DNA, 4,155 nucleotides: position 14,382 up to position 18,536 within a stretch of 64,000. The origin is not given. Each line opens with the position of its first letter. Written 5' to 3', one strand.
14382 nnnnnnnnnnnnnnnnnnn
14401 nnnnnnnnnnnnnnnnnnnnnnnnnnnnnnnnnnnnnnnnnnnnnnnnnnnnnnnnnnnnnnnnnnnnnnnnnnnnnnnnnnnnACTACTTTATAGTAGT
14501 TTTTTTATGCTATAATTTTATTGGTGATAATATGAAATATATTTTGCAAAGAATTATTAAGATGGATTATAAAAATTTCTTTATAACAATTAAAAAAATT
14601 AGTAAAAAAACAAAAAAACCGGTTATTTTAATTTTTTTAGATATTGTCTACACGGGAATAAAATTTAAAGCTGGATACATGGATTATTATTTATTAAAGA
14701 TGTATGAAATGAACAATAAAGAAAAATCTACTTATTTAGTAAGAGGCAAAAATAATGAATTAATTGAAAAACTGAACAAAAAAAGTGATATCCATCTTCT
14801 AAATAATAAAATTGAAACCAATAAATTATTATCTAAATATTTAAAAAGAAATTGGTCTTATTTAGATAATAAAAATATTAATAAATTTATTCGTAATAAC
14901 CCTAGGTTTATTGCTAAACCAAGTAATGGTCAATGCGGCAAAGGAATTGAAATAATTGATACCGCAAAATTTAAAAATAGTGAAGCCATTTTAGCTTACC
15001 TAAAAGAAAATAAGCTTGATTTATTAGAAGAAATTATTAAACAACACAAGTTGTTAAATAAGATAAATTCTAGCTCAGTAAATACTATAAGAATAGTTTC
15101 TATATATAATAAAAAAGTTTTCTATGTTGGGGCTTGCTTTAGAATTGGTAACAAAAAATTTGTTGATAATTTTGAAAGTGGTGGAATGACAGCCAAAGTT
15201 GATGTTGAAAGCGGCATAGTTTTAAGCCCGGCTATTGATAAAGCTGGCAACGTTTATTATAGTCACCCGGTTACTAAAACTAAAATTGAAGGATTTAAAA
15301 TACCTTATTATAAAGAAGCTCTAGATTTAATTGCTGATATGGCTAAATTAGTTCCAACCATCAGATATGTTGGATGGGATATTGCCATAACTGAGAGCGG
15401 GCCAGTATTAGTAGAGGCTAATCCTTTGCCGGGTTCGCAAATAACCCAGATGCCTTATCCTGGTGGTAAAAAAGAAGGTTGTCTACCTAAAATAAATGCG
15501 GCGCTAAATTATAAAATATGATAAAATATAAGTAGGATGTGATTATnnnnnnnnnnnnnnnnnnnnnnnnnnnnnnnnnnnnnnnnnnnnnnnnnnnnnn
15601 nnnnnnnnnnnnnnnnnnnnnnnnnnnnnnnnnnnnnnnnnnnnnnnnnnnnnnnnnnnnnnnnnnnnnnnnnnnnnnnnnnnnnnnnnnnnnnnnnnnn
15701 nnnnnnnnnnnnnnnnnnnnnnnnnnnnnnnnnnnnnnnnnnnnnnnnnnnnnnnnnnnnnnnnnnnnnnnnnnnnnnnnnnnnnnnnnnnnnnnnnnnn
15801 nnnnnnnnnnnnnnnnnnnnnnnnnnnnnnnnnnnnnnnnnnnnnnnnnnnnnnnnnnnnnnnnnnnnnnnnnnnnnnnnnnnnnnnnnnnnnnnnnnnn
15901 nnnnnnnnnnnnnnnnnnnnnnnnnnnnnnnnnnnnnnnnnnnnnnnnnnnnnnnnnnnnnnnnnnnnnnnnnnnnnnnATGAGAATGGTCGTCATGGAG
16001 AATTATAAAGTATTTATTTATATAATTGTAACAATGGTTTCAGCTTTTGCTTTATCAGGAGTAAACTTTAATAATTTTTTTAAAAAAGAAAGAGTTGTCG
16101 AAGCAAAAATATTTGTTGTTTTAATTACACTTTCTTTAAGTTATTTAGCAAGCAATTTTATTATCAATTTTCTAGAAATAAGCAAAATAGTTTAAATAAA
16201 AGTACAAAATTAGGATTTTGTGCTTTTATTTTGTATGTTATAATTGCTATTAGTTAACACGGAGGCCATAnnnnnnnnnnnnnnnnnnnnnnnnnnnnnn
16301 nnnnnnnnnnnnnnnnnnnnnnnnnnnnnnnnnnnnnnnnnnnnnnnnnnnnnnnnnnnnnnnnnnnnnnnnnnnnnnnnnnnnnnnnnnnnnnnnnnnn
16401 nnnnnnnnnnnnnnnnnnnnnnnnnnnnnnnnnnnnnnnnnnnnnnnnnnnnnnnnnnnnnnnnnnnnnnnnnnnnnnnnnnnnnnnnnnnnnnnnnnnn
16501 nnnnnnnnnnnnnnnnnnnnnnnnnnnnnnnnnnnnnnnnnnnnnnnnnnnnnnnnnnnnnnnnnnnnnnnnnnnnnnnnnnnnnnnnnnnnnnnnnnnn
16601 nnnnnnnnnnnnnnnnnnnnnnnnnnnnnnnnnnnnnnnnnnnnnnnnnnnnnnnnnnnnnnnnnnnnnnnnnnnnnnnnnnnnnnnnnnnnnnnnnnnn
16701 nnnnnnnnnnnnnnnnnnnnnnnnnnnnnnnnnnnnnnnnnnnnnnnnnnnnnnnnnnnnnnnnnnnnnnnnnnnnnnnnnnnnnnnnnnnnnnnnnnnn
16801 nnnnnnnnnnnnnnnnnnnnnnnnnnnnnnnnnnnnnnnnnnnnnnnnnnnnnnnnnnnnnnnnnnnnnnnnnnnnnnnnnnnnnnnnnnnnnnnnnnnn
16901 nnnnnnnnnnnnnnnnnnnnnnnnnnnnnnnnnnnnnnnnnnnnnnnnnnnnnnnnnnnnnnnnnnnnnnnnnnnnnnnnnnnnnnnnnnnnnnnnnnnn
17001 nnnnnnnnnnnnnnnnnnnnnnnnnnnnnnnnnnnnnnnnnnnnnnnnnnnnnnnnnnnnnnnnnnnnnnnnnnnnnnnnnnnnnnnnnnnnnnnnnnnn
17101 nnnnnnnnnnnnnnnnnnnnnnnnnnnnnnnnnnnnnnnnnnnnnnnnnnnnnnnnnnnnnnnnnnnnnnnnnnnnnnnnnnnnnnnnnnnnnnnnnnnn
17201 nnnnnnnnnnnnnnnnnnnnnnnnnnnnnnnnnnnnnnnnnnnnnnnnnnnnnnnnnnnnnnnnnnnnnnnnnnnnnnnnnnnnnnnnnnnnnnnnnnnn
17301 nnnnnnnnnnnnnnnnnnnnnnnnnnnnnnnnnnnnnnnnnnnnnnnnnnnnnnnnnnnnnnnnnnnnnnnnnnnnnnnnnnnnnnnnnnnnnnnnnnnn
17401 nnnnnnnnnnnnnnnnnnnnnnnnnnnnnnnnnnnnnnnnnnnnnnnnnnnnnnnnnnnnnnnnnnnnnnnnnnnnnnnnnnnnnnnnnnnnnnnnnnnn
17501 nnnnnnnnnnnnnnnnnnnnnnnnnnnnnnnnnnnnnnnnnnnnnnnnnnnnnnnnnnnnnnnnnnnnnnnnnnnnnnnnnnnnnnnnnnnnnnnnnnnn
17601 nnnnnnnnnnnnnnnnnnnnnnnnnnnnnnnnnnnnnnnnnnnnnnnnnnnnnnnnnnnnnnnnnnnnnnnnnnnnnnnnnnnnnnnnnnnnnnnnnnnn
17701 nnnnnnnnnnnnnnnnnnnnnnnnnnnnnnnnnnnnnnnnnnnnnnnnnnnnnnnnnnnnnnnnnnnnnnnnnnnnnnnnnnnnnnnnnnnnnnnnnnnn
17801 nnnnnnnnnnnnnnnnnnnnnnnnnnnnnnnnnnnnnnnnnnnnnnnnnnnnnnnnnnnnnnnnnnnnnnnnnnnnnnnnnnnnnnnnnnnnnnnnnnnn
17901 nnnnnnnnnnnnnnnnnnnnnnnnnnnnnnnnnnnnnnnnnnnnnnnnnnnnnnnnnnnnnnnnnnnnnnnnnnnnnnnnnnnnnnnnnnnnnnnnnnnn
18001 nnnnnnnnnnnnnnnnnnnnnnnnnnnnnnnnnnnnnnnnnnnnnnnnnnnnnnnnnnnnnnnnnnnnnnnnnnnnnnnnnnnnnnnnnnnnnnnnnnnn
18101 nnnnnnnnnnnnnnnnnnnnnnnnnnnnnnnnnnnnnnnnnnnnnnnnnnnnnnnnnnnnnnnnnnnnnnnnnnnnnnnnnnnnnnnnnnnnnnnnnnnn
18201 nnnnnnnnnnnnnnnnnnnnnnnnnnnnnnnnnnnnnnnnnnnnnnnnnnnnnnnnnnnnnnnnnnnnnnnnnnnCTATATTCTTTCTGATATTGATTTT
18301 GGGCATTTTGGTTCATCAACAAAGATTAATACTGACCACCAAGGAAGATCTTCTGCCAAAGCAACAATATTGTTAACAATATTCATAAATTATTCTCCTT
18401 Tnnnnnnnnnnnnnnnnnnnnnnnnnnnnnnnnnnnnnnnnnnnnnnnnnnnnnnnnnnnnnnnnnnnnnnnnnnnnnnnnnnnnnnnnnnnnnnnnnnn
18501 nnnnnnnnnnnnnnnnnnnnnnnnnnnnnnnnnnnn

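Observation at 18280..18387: Unannotated 36-aa AgrD-like precursor predicting a serine (lactone) autoinducing peptide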

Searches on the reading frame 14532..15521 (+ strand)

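Call 3: search_protein_families(library=pfam, proteins=[window:14532-15521:+], max_evalue=10)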
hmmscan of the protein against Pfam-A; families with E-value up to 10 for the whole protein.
window:14532-15521:+ (329 aa): 5 families
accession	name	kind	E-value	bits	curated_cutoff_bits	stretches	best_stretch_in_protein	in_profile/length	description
PF14397.11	ATPgrasp_ST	-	9.3e-53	179.7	31.4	1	73-310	2-266/278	Sugar-transfer associated ATP-grasp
PF14398.11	ATPgrasp_YheCD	-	2.2e-07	30.8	26.8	1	92-309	17-236/255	YheC/D like ATP-grasp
PF02655.19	ATP-grasp_3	-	0.00078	20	23.2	2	262-298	118-155/160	ATP-grasp domain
PF02955.21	GSH-S_ATP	-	0.028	14.3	23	1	112-162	20-69/175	Prokaryotic glutathione synthetase, ATP-grasp domain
PF22515.2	DUF6996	-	0.063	13.8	27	1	95-129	9-43/71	Domain of unknown function (DUF6996)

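Call 4: search_protein_families(library=ncbifam, proteins=[window:14532-15521:+], max_evalue=10)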
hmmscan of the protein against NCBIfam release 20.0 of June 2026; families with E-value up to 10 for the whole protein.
window:14532-15521:+ (329 aa): 6 families
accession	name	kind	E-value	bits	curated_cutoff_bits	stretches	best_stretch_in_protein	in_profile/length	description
TIGR02291.1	rimK_rel_E_lig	hypoth_equivalog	9.1e-14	51.1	314.2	2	162-304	135-274/317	alpha-L-glutamate ligase-like protein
TIGR00768.1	rimK_fam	subfamily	6.9e-08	32.2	143.4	1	49-226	47-215/276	RimK family alpha-L-glutamate ligase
NF053643.1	Ddl_archaea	equivalog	0.003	16.6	500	1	86-193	100-204/367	putative pseudomurein biosynthesis ATP-grasp protein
NF003573.0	PRK05246.1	equivalog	0.0052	15.6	272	1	66-162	98-192/316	glutathione synthase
NF009110.0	PRK12458.1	subfamily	0.02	13.9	408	1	81-161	124-206/349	glutathione synthetase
TIGR01380.1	glut_syn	equivalog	0.031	13.3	299.05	1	66-161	97-190/312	glutathione synthase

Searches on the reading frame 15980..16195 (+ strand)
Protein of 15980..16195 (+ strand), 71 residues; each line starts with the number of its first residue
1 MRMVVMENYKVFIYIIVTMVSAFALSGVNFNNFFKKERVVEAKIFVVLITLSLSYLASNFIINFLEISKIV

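Call 3: search_protein_families(library=pfam, proteins=[window:15980-16195:+], max_evalue=10)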
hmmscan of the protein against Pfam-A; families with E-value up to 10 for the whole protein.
window:15980-16195:+ (71 aa): 1 family
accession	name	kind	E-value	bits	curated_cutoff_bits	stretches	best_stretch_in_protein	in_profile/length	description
PF06612.16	DUF1146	-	4.5e-11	43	25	1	19-62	5-48/48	Protein of unknown function (DUF1146)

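Call 4: search_protein_families(library=ncbifam, proteins=[window:15980-16195:+], max_evalue=10)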
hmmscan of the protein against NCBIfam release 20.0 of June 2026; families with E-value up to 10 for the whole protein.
window:15980-16195:+ (71 aa): 1 family
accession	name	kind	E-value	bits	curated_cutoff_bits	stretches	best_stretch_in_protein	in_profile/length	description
TIGR02327.1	int_mem_ywzB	hypoth_equivalog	5.1e-09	36.3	39.65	1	13-69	9-62/68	DUF1146 family protein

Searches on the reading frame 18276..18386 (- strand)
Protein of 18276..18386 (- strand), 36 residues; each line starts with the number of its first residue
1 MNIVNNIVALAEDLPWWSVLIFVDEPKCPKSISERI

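Call 3: search_protein_families(library=pfam, proteins=[window:18276-18386:-], max_evalue=10)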
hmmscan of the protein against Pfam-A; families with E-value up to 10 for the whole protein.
window:18276-18386:- (36 aa): 1 family
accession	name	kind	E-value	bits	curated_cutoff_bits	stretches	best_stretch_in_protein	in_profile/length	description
PF24747.1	Zn-ribbon_GIR1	-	0.077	13.3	26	1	19-33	15-29/37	GIR1-like zinc ribbon domain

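Call 4: search_protein_families(library=ncbifam, proteins=[window:18276-18386:-], max_evalue=10)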
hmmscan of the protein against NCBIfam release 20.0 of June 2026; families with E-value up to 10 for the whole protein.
window:18276-18386:- (36 aa): 0 families

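Call 5: list_cluster_members(proteins=[window:18276-18386:-, window:18402-18989:-, window:16974-18275:+, window:16244-16987:+])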
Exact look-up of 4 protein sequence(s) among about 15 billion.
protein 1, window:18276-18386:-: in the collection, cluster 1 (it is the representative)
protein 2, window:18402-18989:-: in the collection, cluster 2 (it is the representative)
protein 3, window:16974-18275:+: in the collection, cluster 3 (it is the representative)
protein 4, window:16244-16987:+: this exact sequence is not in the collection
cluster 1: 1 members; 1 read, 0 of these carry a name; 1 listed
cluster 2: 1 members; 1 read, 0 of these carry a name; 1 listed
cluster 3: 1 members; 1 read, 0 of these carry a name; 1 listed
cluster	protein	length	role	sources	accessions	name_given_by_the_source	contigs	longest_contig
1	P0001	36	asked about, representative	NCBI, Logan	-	-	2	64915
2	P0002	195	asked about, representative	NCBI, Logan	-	-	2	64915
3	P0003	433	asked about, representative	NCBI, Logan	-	-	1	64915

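Call 8: find_encoding_contigs(protein=window:18276-18386:-, flank=4000)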
Protein window:18276-18386:- (36 aa): 2 contigs read that carry it; 2 places shown.
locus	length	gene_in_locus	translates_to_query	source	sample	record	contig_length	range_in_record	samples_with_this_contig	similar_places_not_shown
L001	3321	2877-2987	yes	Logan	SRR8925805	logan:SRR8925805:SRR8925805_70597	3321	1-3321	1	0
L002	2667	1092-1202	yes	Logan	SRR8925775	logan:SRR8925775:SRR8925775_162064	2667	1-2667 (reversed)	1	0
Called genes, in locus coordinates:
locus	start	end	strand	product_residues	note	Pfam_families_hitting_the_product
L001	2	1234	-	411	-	?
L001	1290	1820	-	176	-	PF02482:Ribosomal_S30AE, PF16321:Ribosom_S30AE_C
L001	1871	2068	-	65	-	PF00313:CSD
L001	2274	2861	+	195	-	PF04647:AgrB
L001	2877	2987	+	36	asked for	-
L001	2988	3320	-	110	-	?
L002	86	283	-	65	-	PF00313:CSD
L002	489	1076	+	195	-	PF04647:AgrB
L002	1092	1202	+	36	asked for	-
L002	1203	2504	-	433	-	PF14501:HATPase_c_5 (weak)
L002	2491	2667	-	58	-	?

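Call 20: find_related_loci(query=A2, collection=genome_contigs, flank=3500)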
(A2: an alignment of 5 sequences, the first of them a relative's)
Query A2 (195 aa) in genome_contigs; peptide patterns used: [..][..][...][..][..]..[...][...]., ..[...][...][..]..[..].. (x = any residue, [..] = any of these).
301 stretches matched a pattern; 232 encode a relative of the query (tblastn E <= 1e-3); the best 80 are kept; 80 distinct loci.
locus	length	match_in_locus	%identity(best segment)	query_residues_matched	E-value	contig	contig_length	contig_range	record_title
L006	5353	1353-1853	41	20-186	6e-32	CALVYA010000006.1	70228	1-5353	MAG: uncultured Bacilli bacterium isolate BRZ_CE__bin6 genome assembly, contig: BRZ_CE__NODE_683_length_70228_cov_12.257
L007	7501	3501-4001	42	20-186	5e-31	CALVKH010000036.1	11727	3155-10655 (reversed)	MAG: uncultured Bacilli bacterium isolate BRZ_DI__bin68 genome assembly, contig: BRZ_DI__NODE_5814_length_11727_cov_5.34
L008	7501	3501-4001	40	20-186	1e-30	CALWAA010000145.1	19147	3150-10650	MAG: uncultured Bacilli bacterium isolate BRZ_DD__bin71 genome assembly, contig: BRZ_DD__NODE_2231_length_19147_cov_7.01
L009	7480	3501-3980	39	20-179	3e-30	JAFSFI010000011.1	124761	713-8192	MAG: Bacilli bacterium isolate RGIG3091 Goat_Rectum-5__c534233, whole genome shotgun sequence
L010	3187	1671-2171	35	20-186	4e-28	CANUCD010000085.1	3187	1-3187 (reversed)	MAG: uncultured Bacilli bacterium isolate chick22__bin16 genome assembly, contig: chick22__NODE_4302_length_3187_cov_5.2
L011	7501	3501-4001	38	20-186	5e-28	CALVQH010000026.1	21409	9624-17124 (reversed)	MAG: uncultured Bacilli bacterium isolate BRZ_HC__bin52 genome assembly, contig: BRZ_HC__NODE_1655_length_21409_cov_6.30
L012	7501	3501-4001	38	20-186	1e-27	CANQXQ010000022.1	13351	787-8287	MAG: uncultured Bacilli bacterium isolate Lapin-020__bin23 genome assembly, contig: Lapin-020__NODE_6489_length_13351_co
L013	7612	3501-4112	34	1-195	1e-27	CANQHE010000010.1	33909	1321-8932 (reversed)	MAG: uncultured Bacilli bacterium isolate Lapin-030__bin19 genome assembly, contig: Lapin-030__NODE_1827_length_33909_co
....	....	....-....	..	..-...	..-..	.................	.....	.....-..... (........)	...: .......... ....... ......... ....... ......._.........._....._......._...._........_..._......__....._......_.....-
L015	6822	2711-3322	35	1-195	1e-26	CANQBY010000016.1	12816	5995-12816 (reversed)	MAG: uncultured Bacilli bacterium isolate Lapin-001__bin80 genome assembly, contig: Lapin-001__NODE_4637_length_12816_co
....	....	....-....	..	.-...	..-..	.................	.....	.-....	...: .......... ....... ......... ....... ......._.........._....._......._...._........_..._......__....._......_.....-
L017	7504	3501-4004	40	14-181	4e-26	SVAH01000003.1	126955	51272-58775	MAG: Bacillota bacterium isolate SIG197 NODE_286_length_126955_cov_11.712953, whole genome shotgun sequence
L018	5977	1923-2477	32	1-179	6e-26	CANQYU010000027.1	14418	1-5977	MAG: uncultured Bacilli bacterium isolate Lapin-015__bin56 genome assembly, contig: Lapin-015__NODE_4100_length_14418_co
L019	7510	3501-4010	34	17-186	1e-25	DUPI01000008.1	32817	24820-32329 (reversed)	MAG TPA_asm: Mollicutes bacterium isolate AS08sgBPME_29 9749_AS08, whole genome shotgun sequence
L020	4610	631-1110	41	20-179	1e-25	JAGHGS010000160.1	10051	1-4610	MAG: Bacilli bacterium isolate MAG.262 k127_1708300, whole genome shotgun sequence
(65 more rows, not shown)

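Call 36: search_protein_representatives(protein=window:18279-18386:-)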
Query: 36 residues. Proteins with E-value up to 0.001 (for the whole library): 6; up to 1e-10: 1; up to 1e-30: 0. The best 6 are listed.
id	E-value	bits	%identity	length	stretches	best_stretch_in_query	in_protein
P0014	7.5e-17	74.1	35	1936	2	11-32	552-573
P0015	4.2e-09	50.5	56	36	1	1-34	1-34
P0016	7.5e-09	49.7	29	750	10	4-24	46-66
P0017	6.2e-07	43.9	50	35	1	4-35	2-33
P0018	6.2e-06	40.9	53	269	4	4-31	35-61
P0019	3.1e-05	38.8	45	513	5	5-28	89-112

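Call 38: find_encoding_contigs(protein=P0015, flank=4000)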
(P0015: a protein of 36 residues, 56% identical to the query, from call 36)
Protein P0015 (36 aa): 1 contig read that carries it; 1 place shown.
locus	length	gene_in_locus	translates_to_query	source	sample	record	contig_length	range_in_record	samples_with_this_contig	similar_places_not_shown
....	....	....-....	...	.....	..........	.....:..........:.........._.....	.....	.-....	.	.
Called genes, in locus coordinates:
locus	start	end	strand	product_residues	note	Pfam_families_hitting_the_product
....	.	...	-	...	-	?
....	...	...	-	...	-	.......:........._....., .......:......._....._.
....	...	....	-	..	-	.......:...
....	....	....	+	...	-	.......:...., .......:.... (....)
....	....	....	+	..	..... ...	-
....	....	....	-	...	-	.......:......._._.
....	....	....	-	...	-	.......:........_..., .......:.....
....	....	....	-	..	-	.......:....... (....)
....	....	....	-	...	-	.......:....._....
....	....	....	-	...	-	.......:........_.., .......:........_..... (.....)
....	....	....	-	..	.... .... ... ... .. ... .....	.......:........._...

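Call 39: find_encoding_contigs(protein=P0017, flank=4000)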
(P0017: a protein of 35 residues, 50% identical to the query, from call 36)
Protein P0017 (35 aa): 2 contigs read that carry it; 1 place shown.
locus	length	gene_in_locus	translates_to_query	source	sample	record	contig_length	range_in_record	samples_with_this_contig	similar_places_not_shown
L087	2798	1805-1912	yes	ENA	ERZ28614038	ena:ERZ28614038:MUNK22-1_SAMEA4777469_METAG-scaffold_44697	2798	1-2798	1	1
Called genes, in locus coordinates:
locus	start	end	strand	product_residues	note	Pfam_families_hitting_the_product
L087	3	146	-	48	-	?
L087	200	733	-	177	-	PF02482:Ribosomal_S30AE, PF16321:Ribosom_S30AE_C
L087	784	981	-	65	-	PF00313:CSD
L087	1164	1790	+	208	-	PF04647:AgrB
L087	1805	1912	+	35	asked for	-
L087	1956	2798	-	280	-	?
